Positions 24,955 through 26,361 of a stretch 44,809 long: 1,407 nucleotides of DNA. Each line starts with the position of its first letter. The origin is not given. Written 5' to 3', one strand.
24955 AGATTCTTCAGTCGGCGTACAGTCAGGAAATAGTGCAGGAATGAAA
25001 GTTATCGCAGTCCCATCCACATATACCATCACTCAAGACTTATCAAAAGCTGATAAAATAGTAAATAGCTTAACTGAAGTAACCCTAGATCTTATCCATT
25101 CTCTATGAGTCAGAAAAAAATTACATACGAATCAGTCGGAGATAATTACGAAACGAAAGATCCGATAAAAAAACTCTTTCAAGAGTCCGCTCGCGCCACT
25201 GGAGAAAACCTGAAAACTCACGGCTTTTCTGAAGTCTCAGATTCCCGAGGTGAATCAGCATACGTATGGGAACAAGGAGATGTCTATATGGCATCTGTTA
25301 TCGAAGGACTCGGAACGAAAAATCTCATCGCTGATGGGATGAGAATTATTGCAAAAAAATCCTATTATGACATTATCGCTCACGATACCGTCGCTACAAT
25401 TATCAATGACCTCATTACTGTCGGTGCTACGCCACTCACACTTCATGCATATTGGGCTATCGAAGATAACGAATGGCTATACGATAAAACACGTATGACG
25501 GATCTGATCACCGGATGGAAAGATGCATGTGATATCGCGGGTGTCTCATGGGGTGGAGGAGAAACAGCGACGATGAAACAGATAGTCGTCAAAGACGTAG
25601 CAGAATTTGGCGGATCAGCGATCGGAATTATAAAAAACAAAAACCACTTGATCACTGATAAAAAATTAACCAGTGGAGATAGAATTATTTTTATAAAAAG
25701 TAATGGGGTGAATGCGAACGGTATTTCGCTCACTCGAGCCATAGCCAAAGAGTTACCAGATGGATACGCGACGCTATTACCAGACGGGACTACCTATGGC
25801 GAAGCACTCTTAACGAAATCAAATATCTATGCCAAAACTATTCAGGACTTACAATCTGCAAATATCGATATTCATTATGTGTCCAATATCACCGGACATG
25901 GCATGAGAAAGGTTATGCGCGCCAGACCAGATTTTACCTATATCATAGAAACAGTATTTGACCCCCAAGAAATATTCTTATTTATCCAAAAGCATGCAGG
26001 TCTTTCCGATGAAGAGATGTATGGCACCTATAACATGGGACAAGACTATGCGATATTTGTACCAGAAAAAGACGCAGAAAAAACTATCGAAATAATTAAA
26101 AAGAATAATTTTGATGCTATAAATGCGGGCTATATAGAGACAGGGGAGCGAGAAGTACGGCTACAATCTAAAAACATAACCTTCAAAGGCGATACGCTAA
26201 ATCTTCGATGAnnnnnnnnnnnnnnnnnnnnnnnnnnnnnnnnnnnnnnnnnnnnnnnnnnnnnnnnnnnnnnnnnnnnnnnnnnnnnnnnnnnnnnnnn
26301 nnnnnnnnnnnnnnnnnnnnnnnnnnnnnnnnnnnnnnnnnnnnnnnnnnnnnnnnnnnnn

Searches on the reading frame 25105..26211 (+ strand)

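Call 63: search_protein_families(library=pfam, proteins=[window:25105-26211:+], max_evalue=0.00001)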
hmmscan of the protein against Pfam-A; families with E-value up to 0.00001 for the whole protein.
window:25105-26211:+ (368 aa): 2 families
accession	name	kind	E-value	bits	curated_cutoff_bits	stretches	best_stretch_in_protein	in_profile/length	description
PF00586.29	AIRS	-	3.8e-11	43.8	24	1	58-161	11-97/112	AIR synthase related protein, N-terminal domain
PF02769.27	AIRS_C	-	4.1e-09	37.2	23.1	1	190-350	2-151/156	AIR synthase related protein, C-terminal domain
